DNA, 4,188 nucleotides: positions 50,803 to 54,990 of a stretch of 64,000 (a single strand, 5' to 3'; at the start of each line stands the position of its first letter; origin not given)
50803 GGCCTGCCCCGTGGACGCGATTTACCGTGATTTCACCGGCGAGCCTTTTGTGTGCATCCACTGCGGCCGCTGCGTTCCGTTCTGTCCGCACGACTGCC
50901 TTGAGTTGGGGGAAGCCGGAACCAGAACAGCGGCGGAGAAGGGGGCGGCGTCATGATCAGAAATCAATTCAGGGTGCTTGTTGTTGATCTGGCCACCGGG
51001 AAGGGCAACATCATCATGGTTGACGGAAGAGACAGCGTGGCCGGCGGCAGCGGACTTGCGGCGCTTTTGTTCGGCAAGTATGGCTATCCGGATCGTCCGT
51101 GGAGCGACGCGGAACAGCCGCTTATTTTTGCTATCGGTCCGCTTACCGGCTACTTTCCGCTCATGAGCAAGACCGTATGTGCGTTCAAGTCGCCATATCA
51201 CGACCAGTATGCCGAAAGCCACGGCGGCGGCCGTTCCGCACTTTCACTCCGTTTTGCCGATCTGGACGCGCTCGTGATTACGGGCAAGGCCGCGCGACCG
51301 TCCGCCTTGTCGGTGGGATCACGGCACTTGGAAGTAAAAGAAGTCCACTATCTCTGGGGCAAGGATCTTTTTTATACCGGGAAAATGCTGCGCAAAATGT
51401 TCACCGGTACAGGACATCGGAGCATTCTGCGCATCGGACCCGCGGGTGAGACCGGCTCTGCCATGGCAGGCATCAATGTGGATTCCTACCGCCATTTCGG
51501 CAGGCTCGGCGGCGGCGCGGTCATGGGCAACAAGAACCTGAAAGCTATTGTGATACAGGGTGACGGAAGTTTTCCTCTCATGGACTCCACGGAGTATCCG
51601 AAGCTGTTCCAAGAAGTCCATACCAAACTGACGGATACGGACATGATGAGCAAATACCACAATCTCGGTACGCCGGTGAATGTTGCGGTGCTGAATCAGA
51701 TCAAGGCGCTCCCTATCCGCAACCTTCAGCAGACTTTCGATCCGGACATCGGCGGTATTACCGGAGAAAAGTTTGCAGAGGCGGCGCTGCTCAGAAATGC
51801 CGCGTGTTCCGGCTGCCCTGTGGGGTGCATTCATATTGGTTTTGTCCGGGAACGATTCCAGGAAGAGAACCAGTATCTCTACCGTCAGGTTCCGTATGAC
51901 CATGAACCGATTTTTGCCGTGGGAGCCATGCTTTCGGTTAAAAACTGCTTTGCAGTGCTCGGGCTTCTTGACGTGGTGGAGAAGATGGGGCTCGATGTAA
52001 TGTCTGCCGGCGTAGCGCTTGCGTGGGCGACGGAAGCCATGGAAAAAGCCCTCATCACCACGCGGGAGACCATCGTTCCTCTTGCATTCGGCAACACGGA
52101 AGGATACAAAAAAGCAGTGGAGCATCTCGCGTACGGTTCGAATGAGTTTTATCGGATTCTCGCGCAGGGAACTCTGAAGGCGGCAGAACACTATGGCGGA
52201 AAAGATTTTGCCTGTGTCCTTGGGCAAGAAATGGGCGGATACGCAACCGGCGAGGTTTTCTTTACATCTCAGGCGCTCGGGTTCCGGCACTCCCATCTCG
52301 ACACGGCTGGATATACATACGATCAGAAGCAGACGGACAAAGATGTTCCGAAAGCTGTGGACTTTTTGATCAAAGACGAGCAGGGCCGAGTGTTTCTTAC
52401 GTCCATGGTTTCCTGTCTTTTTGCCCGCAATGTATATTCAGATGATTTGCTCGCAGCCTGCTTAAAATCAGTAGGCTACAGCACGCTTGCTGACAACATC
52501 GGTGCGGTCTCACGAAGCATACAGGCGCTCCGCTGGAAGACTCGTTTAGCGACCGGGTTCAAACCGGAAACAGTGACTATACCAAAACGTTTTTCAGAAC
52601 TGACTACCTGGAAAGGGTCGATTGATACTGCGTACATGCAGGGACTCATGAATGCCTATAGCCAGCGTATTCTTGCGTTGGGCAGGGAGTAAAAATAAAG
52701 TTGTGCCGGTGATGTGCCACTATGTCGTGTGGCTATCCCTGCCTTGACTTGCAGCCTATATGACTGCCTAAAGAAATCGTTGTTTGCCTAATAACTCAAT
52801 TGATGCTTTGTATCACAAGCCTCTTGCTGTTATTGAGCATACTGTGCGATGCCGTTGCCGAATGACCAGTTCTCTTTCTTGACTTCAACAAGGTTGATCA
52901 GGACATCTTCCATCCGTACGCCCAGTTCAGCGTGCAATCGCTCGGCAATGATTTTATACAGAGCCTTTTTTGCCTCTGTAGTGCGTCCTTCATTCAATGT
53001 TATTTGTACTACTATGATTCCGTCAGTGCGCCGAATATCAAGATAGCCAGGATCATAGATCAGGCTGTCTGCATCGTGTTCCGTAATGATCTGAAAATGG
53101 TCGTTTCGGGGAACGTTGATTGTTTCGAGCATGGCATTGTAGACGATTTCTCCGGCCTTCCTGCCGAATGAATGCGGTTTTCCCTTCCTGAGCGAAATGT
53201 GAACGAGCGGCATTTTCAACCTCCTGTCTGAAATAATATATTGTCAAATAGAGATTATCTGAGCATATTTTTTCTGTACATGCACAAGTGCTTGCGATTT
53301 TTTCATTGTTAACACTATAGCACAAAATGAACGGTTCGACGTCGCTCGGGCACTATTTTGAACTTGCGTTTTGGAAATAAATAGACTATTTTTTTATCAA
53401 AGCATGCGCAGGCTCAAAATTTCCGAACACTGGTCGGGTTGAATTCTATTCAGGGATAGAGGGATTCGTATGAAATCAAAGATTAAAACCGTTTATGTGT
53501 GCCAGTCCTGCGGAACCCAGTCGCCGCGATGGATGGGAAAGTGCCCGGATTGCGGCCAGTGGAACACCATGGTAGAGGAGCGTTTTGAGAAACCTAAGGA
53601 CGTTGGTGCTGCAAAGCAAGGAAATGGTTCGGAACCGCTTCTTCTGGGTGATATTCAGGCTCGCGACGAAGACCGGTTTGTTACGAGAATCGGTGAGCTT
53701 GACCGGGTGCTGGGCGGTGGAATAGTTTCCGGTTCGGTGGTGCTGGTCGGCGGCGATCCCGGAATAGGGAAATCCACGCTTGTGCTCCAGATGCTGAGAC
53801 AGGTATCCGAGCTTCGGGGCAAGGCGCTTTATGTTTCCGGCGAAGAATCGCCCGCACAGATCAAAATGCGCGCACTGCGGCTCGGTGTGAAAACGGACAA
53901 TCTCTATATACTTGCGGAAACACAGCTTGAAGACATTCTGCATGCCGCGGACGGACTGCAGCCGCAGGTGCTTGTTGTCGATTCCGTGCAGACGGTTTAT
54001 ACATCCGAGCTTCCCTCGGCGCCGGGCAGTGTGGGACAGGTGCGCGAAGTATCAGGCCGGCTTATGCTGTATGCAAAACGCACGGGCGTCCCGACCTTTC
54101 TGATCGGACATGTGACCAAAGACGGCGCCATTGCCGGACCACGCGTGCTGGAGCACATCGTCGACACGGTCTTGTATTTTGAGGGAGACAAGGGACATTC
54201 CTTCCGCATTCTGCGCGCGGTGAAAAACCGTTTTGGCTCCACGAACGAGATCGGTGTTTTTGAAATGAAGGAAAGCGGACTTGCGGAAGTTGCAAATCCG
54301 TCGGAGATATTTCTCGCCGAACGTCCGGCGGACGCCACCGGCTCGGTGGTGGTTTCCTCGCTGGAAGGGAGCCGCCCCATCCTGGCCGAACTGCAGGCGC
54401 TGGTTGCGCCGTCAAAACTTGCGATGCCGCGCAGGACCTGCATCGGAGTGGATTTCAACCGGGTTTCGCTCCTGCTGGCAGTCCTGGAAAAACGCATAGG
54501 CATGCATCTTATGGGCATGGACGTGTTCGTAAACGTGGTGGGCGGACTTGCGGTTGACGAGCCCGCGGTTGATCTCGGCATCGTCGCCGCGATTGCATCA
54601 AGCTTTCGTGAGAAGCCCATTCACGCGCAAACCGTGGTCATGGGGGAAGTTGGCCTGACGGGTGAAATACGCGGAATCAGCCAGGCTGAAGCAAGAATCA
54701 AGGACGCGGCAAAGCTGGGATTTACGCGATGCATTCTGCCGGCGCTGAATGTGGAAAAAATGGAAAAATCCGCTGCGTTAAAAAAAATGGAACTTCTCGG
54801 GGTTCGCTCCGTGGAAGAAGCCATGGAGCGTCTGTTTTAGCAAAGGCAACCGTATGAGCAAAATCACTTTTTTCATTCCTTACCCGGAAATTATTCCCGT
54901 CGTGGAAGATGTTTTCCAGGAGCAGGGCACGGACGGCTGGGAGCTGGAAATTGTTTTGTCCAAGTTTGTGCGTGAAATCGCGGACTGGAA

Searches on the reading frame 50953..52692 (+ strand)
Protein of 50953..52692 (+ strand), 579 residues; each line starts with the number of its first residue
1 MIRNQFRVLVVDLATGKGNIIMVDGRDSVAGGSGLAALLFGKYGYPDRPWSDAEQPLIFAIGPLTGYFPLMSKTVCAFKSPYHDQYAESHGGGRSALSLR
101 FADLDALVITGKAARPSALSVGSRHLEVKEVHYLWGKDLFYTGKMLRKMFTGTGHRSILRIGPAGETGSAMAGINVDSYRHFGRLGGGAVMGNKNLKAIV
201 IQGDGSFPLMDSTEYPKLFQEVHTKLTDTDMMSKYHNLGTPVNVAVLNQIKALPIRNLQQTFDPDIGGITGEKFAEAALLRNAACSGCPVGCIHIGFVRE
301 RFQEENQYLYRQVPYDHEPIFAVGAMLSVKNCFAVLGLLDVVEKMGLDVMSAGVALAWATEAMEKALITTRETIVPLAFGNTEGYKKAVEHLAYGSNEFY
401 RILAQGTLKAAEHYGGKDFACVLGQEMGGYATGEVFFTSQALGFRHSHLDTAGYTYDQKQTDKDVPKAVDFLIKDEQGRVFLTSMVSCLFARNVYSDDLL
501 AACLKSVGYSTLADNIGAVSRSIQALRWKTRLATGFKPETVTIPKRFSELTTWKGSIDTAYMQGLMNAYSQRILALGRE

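Call 5: search_protein_families(library=pfam, proteins=[window:50953-52692:+], max_evalue=0.01)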
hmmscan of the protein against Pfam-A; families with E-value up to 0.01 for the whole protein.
window:50953-52692:+ (579 aa): 2 families
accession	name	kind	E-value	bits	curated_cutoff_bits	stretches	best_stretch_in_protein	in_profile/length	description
PF02730.20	AFOR_N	-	5.5e-54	183.4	29.8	1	7-203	2-198/199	Aldehyde ferredoxin oxidoreductase, N-terminal domain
PF01314.23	AFOR_C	-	1.3e-46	160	27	1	218-556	2-348/385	Aldehyde ferredoxin oxidoreductase, domains 2 & 3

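Call 6: search_protein_families(library=ncbifam, proteins=[window:50953-52692:+], max_evalue=0.01)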
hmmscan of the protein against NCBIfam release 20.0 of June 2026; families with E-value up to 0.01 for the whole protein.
window:50953-52692:+ (579 aa): 1 family
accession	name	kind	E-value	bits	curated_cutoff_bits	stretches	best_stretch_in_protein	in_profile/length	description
NF007354.0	PRK09849.1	equivalog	1e-28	100.4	868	1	7-224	11-228/703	aldehyde ferredoxin oxidoreductase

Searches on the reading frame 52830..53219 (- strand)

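Call 5: search_protein_families(library=pfam, proteins=[window:52830-53219:-], max_evalue=0.01)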
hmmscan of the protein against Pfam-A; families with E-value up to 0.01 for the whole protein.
window:52830-53219:- (129 aa): 2 families
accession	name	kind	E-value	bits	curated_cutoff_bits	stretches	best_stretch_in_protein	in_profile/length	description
PF14552.11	Tautomerase_2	-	4.6e-33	113.6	28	1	40-121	1-82/82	Tautomerase enzyme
PF01361.26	Tautomerase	-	4.2e-12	46.2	22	2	70-121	2-53/60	Tautomerase enzyme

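Call 6: search_protein_families(library=ncbifam, proteins=[window:52830-53219:-], max_evalue=0.01)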
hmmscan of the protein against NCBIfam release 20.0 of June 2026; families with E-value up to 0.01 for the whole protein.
window:52830-53219:- (129 aa): 5 families
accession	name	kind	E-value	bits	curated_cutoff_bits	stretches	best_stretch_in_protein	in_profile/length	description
NF001966.0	PRK00745.1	equivalog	7e-11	41.9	80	1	71-121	4-54/62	4-oxalocrotonate tautomerase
NF002571.1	PRK02220.1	equivalog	1.1e-08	34.9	55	1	71-121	4-54/61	2-hydroxymuconate tautomerase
NF002524.0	PRK01964.1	equivalog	1.2e-08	34.8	86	1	70-121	3-54/64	4-oxalocrotonate tautomerase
TIGR00013.1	taut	subfamily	6.4e-07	29.4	56.9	1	70-121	3-55/64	2-hydroxymuconate tautomerase family protein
NF002622.0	PRK02289.1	equivalog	0.0025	18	103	0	71-94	4-27/60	4-oxalocrotonate tautomerase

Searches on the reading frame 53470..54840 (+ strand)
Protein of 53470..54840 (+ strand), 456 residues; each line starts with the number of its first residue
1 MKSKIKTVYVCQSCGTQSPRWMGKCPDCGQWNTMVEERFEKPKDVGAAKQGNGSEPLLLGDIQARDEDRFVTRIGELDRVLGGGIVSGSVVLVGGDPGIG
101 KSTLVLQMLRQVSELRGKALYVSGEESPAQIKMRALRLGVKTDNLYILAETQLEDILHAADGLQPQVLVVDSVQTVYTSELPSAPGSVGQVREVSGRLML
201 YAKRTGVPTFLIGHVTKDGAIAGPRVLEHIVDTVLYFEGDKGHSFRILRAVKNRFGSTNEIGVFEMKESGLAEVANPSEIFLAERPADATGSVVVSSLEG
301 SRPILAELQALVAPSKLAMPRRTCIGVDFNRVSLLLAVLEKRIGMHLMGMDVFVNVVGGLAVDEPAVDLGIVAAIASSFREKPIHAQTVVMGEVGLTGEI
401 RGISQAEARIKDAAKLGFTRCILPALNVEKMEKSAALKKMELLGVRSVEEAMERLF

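Call 5: search_protein_families(library=pfam, proteins=[window:53470-54840:+], max_evalue=0.01)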
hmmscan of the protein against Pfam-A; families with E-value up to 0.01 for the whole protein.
window:53470-54840:+ (456 aa): 12 families
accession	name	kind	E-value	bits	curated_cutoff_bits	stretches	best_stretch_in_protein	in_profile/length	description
PF06745.19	ATPase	-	4.6e-17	62.6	26.6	2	72-149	3-81/231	KaiC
PF13481.12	AAA_25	-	4.4e-15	56.3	27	1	65-220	10-195/195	AAA domain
PF18073.7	Zn_ribbon_LapB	-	3e-13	49.6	25.7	1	9-36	1-28/28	Rubredoxin metal binding domain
PF13541.12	ChlI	-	2.5e-08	34.3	27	1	344-427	37-121/121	Subunit ChlI of Mg-chelatase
PF03796.21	DnaB_C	-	1.2e-06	28.5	27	1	72-181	4-117/255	DnaB-like helicase C terminal domain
PF05362.19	Lon_C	-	1.5e-06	28.4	21.1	1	351-454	95-201/205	Lon protease (S16) C-terminal proteolytic domain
PF13401.12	AAA_22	-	5.6e-06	27.1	27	1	89-214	6-123/130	AAA domain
PF00154.27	RecA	-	1.1e-05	25.5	27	1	57-176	20-142/262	recA bacterial DNA recombination protein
PF13191.12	AAA_16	-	3.6e-05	24.8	32.6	1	85-122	19-58/167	AAA ATPase domain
PF13479.12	AAA_24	-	0.00025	21.4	27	1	90-177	4-77/195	AAA domain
PF09848.15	SLFN-g3_helicase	-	0.0011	18.7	24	1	89-136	2-51/354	Schlafen group 3, DNA/RNA helicase domain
PF23442.1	DUF7125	-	0.0024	17.4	29.1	1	69-109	3-42/207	Family of unknown function (DUF7125)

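Call 6: search_protein_families(library=ncbifam, proteins=[window:53470-54840:+], max_evalue=0.01)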
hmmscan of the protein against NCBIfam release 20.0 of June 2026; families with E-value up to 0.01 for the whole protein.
window:53470-54840:+ (456 aa): 29 families (the best 25 are shown)
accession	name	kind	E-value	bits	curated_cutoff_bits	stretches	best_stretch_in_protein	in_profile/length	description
TIGR00416.1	sms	equivalog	1.3e-185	617.5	403.05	1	4-451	3-453/454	DNA repair protein RadA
TIGR02902.1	spore_lonB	equivalog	3.7e-19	68.7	723.3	1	332-456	409-531/531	ATP-dependent protease LonB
NF006799.0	PRK09302.1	equivalog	4.6e-14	51.9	408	1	67-271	252-469/515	circadian clock protein KaiC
TIGR02903.1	spore_lon_C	equivalog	1.8e-12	46.6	678.8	1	336-453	497-612/615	Lon family ATP-dependent protease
TIGR03881.1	KaiC_arch_4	hypoth_equivalog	1e-09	38.4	247.8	1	69-145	2-78/231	KaiC domain-containing protein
TIGR03877.1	thermo_KaiC_1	hypoth_equivalog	1.6e-09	37.6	307.25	1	69-138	3-72/238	KaiC domain-containing protein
TIGR00764.1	lon_rel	equivalog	3.3e-08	32.6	516.6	1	332-454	467-591/608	ATP-dependent protease LonB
TIGR03600.1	phage_DnaB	exception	1.9e-07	30.4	498.65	1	74-174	181-285/421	phage replicative helicase, DnaB family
TIGR00763.1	lon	equivalog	3.5e-07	29.1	608.05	1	358-456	695-795/795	endopeptidase La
TIGR02012.1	tigrfam_recA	equivalog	1.1e-06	28.2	325.3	1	59-176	25-145/321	recombinase RecA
TIGR02655.1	circ_KaiC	equivalog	2e-06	26.7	546.25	1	69-145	244-320/484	circadian clock protein KaiC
TIGR03880.1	KaiC_arch_3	hypoth_equivalog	2.4e-06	27.2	249.45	1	75-140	3-68/224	KaiC domain-containing protein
TIGR02237.1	recomb_radB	equivalog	8.4e-06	25.8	172.4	1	77-266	1-204/210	DNA repair and recombination protein RadB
NF052589.1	ArlH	equivalog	1.3e-05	25.1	215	1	76-127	8-59/229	archaellum protein ArlH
NF006320.0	PRK08533.1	equivalog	2.5e-05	24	215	1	75-123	11-59/230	flagellar accessory protein FlaH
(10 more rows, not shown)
